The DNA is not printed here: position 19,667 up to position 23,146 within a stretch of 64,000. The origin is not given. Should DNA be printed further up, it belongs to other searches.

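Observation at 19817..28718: Four-gene, translationally coupled SNF2 helicase / 243-aa unknown / Type III Mod / Type III Res cassette: an extended, two-motor restriction system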

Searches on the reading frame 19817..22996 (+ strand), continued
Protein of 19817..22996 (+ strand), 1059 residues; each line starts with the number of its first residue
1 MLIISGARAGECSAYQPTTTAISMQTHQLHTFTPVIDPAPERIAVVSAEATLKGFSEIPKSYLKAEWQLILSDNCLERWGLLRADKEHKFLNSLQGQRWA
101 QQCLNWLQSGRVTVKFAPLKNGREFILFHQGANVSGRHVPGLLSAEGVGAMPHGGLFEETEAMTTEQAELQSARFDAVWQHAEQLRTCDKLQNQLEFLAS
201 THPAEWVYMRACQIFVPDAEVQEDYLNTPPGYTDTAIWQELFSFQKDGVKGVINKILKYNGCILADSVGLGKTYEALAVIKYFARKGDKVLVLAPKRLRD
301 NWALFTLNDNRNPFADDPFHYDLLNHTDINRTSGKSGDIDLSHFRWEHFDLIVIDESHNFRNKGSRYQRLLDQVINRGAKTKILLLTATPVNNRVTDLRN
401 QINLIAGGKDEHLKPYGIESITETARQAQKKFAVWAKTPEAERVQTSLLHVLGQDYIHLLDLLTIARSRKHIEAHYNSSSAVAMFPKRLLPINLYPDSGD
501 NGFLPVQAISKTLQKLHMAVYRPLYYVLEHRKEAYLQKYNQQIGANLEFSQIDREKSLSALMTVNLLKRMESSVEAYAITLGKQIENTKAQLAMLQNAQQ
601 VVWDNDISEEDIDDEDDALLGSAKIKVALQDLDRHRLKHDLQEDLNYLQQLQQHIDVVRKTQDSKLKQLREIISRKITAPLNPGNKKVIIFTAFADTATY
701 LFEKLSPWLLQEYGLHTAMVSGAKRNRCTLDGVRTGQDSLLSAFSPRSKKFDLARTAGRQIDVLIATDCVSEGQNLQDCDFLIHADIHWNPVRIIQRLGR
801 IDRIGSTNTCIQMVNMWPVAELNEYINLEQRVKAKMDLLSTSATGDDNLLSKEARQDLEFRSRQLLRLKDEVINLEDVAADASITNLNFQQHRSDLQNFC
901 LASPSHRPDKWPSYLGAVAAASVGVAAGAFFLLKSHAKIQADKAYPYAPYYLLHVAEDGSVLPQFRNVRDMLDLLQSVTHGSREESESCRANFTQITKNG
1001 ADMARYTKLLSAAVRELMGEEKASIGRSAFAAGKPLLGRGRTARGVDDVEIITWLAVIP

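Call 52: find_related_loci(query=A2, collection=genome_contigs, flank=10000)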
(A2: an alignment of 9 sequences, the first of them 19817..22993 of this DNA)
Query A2 (1059 aa) in genome_contigs; peptide patterns used: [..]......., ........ (x = any residue, [..] = any of these).
600 stretches matched a pattern (row limit reached: there are more); 594 encode a relative of the query (tblastn E <= 1e-3); the best 80 are kept; 80 distinct loci.
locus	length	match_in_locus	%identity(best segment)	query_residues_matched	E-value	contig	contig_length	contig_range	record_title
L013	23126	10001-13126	43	39-1058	0e+0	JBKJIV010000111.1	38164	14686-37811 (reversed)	MAG: Polaromonas sp. isolate ant_bin.179 S1Ck117_6549699_flag_1_multi_67.2409_len_38164, whole genome shotgun sequence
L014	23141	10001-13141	42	42-1058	0e+0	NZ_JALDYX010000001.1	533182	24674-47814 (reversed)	Marinobacterium sedimentorum strain OS208 NODE_1_length_533182_cov_112.636261, whole genome shotgun sequence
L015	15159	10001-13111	43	45-1059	0e+0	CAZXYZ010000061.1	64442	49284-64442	MAG TPA_asm: uncultured Pirellulaceae bacterium isolate binchicken_co16_356 genome assembly, contig: NODE_764_length_644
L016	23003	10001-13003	43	80-1059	0e+0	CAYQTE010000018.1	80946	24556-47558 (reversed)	MAG TPA_asm: uncultured Tepidisphaeraceae bacterium isolate binchicken_co3_300 genome assembly, contig: NODE_782_length_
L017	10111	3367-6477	42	45-1059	0e+0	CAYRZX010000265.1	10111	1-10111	MAG TPA_asm: uncultured Gemmatimonas sp. isolate binchicken_co21_402 genome assembly, contig: NODE_5652_length_10111_cov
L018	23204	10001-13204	41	42-1058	0e+0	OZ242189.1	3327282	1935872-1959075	MAG: Halieaceae bacterium isolate 61d33dc2-a761-4bf4-98a1-452c2c590a1b genome assembly, chromosome: 1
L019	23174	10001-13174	40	42-1058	0e+0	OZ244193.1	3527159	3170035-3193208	MAG: uncultured Pseudohongiella sp. isolate c9968b81-f854-4036-b30c-81d0d13b9c88 genome assembly, chromosome: 1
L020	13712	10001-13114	42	45-1059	0e+0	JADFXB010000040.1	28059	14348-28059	MAG: Magnetococcales bacterium isolate nDH2bin6 nDH2_bin6_NODE_40_length_28059_cov_10.044351, whole genome shotgun seque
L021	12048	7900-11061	40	43-1059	0e+0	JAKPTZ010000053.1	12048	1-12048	MAG: Deltaproteobacteria bacterium isolate USPA_maxbin.063 k141_206613, whole genome shotgun sequence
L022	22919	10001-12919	43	103-1057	0e+0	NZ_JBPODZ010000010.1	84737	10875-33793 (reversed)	Arhodomonas sp. SL1 SL1_contig_10, whole genome shotgun sequence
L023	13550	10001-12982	41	87-1058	0e+0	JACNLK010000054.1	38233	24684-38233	MAG: Candidatus Desulfatifera sulfidica NIOZ-UU_NODE_1089_length_38233_cov_8.4946, whole genome shotgun sequence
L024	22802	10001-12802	44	143-1058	0e+0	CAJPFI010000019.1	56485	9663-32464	Burkholderiales bacterium isolate BURK1 genome assembly, contig: CONTIG_19, whole genome shotgun sequence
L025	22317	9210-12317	42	42-1059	0e+0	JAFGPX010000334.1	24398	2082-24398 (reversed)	MAG: Deltaproteobacteria bacterium isolate Zod_Metabat.714 k87_14592874, whole genome shotgun sequence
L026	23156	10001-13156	41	25-1059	0e+0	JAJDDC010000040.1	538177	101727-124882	MAG: Phycisphaerales bacterium isolate OFTM359 OFTM359_39, whole genome shotgun sequence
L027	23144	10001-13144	40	42-1057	0e+0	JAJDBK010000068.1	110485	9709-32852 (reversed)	MAG: Nitrospinaceae bacterium isolate OFTM379 OFTM379_67, whole genome shotgun sequence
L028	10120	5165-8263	42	45-1059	0e+0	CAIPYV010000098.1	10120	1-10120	MAG: uncultured Chlorobiaceae bacterium isolate AM3_bin-0403 genome assembly, contig: bin-0403:098/136, whole genome sho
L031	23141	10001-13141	41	34-1059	0e+0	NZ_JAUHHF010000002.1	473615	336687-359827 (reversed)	Zwartia panacis strain KCTC42751 NODE_2_length_473615_cov_286.475957, whole genome shotgun sequence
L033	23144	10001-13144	42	42-1059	0e+0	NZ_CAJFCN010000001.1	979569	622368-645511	Pseudomonas paracarnis strain V5/DAB/2/5, whole genome shotgun sequence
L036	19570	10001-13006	38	87-1057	0e+0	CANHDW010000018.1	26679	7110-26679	MAG: Candidatus Caenarcaniphilales bacterium isolate RE-15aug16-7 genome assembly, contig: RE-15aug16-C1930, whole genom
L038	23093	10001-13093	40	36-1059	0e+0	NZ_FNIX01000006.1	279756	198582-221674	Lentzea jiangxiensis strain CGMCC 4.6609, whole genome shotgun sequence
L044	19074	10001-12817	41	143-1059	0e+0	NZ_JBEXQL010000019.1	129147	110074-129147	Streptomyces sp. NPDC006367 NPDC006367_281_C1.ctg-0019, whole genome shotgun sequence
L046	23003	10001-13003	44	77-1059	0e+0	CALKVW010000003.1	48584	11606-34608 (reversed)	MAG TPA_asm: uncultured Polyangiaceae bacterium isolate SRR1506987_bin.93_CONCOCT_v1.1_MAG genome assembly, contig: ERZ7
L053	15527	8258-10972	42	175-1057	0e+0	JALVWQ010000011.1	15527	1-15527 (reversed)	MAG: Campylobacteraceae bacterium isolate M10_metabat2_scaf2bin.026 M10_NODE_1743_length_15527_cov_18.620844, whole geno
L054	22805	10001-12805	44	143-1059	0e+0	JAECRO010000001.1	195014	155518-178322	MAG: Burkholderiales bacterium isolate AER3_5 diesel_EC_AER3_24_length_195029_cov_55, whole genome shotgun sequence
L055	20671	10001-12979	40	87-1058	0e+0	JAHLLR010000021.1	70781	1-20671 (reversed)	MAG: Deltaproteobacteria bacterium isolate MAG100 NODE_1112_length_70781_cov_19.173486, whole genome shotgun sequence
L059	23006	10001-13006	40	80-1057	0e+0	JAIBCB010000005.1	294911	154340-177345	MAG: Pyrinomonadaceae bacterium isolate SSF31 NODE_285_length_294911_cov_57.832067, whole genome shotgun sequence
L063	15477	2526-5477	39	87-1057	0e+0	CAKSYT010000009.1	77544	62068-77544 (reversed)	MAG: uncultured Faecalibacterium sp. isolate REFINED_METABAT215_TOP10_CONTIGS_1500_ASSEMBLY_K77_MERGED__Hadza_MoBio_hadz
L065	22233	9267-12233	38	87-1057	0e+0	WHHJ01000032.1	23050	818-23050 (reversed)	MAG: Clostridia bacterium isolate COPD400 SA9245_bin.20_contig_32, whole genome shotgun sequence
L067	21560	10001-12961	38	87-1057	0e+0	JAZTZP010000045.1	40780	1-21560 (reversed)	MAG: Clostridia bacterium isolate T1900045324_YK20190013.MAGScoT_cleanbin_000001 SGB_6406_k141_318386, whole genome shot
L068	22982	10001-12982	39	87-1057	0e+0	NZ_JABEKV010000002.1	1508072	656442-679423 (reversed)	Sinorhizobium psoraleae strain CCBAU 65732 Scaffold_2, whole genome shotgun sequence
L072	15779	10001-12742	42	173-1059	0e+0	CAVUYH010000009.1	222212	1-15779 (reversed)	MAG: uncultured Acidobacteriaceae bacterium isolate MFD05705.bin.1.223 genome assembly, contig: contig_38260, whole geno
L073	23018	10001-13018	39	80-1057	0e+0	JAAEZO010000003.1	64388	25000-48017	MAG: Gammaproteobacteria bacterium isolate P03SST1Cbin.11 NODE_95_length_64388_cov_26.299, whole genome shotgun sequence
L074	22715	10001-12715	42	175-1057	0e+0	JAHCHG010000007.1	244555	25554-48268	MAG: Pyrinomonadaceae bacterium isolate TGS_ACI4 ACI4_7, whole genome shotgun sequence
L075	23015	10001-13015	39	80-1057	0e+0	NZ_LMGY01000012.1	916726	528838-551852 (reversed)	Pseudoxanthomonas sp. Root630 contig_2, whole genome shotgun sequence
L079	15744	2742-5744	40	80-1057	0e+0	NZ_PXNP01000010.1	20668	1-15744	Marinobacter fuscus strain NH169-3 820, whole genome shotgun sequence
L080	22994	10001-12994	39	84-1057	0e+0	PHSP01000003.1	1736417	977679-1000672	MAG: Methylobacter sp. KS41 3, whole genome shotgun sequence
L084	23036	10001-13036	39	76-1057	0e+0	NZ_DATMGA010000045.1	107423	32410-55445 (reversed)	MAG: Eoetvoesiella sp. isolate SMAG_U13477 k141_7201, whole genome shotgun sequence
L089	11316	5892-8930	39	85-1057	0e+0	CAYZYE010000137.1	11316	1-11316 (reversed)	MAG TPA_asm: uncultured Anaerolineae bacterium isolate binchicken_co67_117 genome assembly, contig: NODE_6222_length_113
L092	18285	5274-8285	40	92-1057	0e+0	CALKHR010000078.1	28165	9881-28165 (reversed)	MAG TPA_asm: uncultured Roseiflexaceae bacterium isolate SRR5251193_bin.39_CONCOCT_v1.1_MAG genome assembly, contig: ERZ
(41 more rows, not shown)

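Call 61: search_protein_families(library=pfam, proteins=[L068:15635-17296:+, L018:16135-17259:+, L022:15615-16715:+, L080:13042-13437:+, L033:13150-14961:+, L084:17880-18953:+, L079:8409-11114:+, L084:13731-15977:+, L036:13805-15406:+, L059:13654-15093:+], max_evalue=0.001)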
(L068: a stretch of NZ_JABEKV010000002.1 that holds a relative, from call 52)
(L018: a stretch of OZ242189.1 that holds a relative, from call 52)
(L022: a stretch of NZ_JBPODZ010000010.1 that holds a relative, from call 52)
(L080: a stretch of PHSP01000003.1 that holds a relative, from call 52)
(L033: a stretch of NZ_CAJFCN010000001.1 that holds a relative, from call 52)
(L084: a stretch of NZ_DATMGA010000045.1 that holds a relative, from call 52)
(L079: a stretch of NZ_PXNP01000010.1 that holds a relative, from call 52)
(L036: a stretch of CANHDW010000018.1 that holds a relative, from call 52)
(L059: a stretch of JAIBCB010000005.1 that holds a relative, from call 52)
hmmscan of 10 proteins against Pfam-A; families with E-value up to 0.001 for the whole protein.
L068:15635-17296:+ (554 aa): 2 families
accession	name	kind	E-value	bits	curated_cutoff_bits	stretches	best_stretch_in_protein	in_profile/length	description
PF04326.19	SLFN_AlbA_2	-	1.2e-13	52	25.3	1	21-139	1-113/118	Schlafen, AlbA_2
PF13749.12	HATPase_c_4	-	1.2e-10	41.6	26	1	322-398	10-85/89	Putative ATP-dependent DNA helicase recG C-terminal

L018:16135-17259:+ (375 aa): 3 families
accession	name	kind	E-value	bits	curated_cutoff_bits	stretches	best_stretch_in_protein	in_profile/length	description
PF13784.11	Fic_N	-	2.2e-25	88.9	26.7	1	25-106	2-81/82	Fic/DOC family N-terminal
PF02661.23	Fic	-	8.5e-21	75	24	1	116-218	4-93/93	Fic/DOC family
PF21248.3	SoFic-like_C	-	0.00073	20.1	27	0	283-352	1-66/76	Protein adenylyltransferase SoFic-like, C-terminal domain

L022:15615-16715:+ (367 aa): 1 family
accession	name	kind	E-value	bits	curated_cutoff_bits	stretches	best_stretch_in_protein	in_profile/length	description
PF13310.11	Virulence_RhuM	-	1.8e-111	371.9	33.7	1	85-333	1-250/252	Virulence protein RhuM family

L080:13042-13437:+ (132 aa): 1 family
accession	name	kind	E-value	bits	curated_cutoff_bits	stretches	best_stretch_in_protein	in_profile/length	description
PF05635.17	23S_rRNA_IVP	-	2e-19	70.2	33.8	1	8-105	9-105/106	23S rRNA-intervening sequence protein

L033:13150-14961:+ (604 aa): 1 family
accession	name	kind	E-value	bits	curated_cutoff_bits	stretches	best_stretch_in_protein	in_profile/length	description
PF03235.19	GmrSD_N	-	3.1e-30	106.2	33.2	1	19-264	1-198/199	GmrSD restriction endonuclease, N-terminal domain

L084:17880-18953:+ (358 aa): 2 families
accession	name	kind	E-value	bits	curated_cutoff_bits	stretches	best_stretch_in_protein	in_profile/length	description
PF06250.17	YhcG_C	-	3.5e-66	222.3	32.5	1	184-337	2-157/157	YhcG PDDEXK nuclease domain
PF17761.7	DUF1016_N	-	4.8e-46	156.7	32.8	1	26-162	1-137/137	DUF1016 N-terminal domain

L079:8409-11114:+ (902 aa): 5 families
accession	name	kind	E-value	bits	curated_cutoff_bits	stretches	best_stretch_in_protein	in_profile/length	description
PF13538.12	UvrD_C_2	-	1.2e-11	44.7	27.4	1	828-877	2-51/52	UvrD-like helicase C-terminal domain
PF00580.27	UvrD-helicase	-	5.8e-09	36.5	23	1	230-687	5-251/271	UvrD/REP helicase N-terminal domain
PF13245.12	AAA_19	-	0.00012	22.7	25.1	0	240-327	12-71/134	AAA domain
PF13191.12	AAA_16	-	0.00022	22.2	32.6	1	242-363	27-150/167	AAA ATPase domain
PF13604.12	AAA_30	-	0.0005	20.3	27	0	242-256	21-35/191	AAA domain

L084:13731-15977:+ (749 aa): 5 families
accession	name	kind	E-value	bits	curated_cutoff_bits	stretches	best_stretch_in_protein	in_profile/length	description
PF13166.12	AAA_13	-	2.5e-107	360.8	36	1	48-734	20-713/713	AAA domain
PF02463.25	SMC_N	-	8.9e-06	25.7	40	0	17-68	1-49/220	RecF/RecN/SMC N terminal domain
PF13175.12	AAA_15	-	3.4e-05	24.1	32.1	0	17-64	1-43/374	AAA ATPase domain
PF13476.12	AAA_23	-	6.8e-05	24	27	1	20-64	1-39/201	AAA domain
PF13304.12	AAA_21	-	0.00023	21.7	27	0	514-598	235-303/304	AAA domain, putative AbiEii toxin, Type IV TA system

L036:13805-15406:+ (534 aa): 2 families
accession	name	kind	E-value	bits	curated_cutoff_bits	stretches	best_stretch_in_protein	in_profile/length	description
PF09820.16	AAA-ATPase_like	-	6.9e-61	206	26.1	1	14-210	1-201/201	Predicted AAA-ATPase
PF08011.17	PDDEXK_9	-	1e-15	58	25.5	1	432-526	2-104/105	PD-(D/E)XK nuclease superfamily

L059:13654-15093:+ (480 aa): 1 family
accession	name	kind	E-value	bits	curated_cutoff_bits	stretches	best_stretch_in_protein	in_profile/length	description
PF11074.14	DUF2779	-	9.6e-37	126.5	23.3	1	284-411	1-126/126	Domain of unknown function(DUF2779)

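Call 62: search_protein_families(library=pfam, proteins=[L026:16640-17734:+, L027:15842-16714:+, L053:13547-14581:+, L055:13765-14841:+, L063:6646-7476:+, L065:12833-13774:+, L067:13207-14535:+, L067:16085-17479:+, L073:15794-16906:+, L074:15588-16670:+], max_evalue=0.001)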
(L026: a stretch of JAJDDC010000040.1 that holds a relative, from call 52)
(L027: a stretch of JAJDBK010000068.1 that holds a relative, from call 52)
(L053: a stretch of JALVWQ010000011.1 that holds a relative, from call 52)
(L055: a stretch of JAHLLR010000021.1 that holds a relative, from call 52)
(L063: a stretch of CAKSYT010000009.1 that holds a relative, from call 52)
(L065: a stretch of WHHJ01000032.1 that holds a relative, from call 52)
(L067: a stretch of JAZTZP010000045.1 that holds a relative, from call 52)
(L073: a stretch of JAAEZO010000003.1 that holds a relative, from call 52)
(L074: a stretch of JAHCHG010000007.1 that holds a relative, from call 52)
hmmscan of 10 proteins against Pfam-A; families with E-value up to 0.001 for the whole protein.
L026:16640-17734:+ (365 aa): 1 family
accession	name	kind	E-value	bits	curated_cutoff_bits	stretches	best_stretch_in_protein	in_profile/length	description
PF01661.27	Macro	-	8e-26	90.8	22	1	30-142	1-116/118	Macro domain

L027:15842-16714:+ (291 aa): 1 family
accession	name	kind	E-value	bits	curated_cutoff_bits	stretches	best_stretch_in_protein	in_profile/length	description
PF02498.22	Bro-N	-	5.7e-10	40.1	25.6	1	23-107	7-83/96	BRO family, N-terminal domain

L053:13547-14581:+ (345 aa): 1 family
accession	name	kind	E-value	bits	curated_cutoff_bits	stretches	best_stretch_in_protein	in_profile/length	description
PF07751.16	Abi_2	-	1.7e-24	87.5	25.6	1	38-245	2-184/184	Abi-like protein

L055:13765-14841:+ (359 aa): 1 family
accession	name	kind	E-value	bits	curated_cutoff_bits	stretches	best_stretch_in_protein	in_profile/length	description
PF13091.12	PLDc_2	-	7.4e-08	32.7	27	1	83-153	61-125/132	PLD-like domain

L063:6646-7476:+ (277 aa): 0 families

L065:12833-13774:+ (314 aa): 0 families

L067:13207-14535:+ (443 aa): 2 families
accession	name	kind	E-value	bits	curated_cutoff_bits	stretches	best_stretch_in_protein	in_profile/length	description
PF13173.12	AAA_14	-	1e-30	106.9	27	1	33-177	4-129/129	AAA domain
PF13635.12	DUF4143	-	1.1e-18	67.9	28.1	1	223-381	2-155/160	Domain of unknown function (DUF4143)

L067:16085-17479:+ (465 aa): 2 families
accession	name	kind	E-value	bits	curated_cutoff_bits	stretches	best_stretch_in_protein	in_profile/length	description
PF07693.20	KAP_NTPase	-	1.5e-34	120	20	1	50-328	8-287/293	KAP family P-loop domain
PF13401.12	AAA_22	-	0.00016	22.4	27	0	62-255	7-128/130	AAA domain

L073:15794-16906:+ (371 aa): 6 families
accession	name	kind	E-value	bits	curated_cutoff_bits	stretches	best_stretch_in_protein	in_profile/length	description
PF13304.12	AAA_21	-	3.7e-40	139.3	27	1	30-319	1-304/304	AAA domain, putative AbiEii toxin, Type IV TA system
PF02463.25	SMC_N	-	1.9e-12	47.5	40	1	8-332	2-215/220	RecF/RecN/SMC N terminal domain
PF13175.12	AAA_15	-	2.6e-12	47.5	32.1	2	8-51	3-46/374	AAA ATPase domain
PF11398.14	DUF2813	-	1.1e-08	35.3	21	1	277-346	286-353/372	Protein of unknown function (DUF2813)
PF13476.12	AAA_23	-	1e-07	33.3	27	1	10-66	1-54/201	AAA domain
PF00005.33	ABC_tran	-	6e-06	27.4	25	0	32-59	15-42/137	ABC transporter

L074:15588-16670:+ (361 aa): 0 families
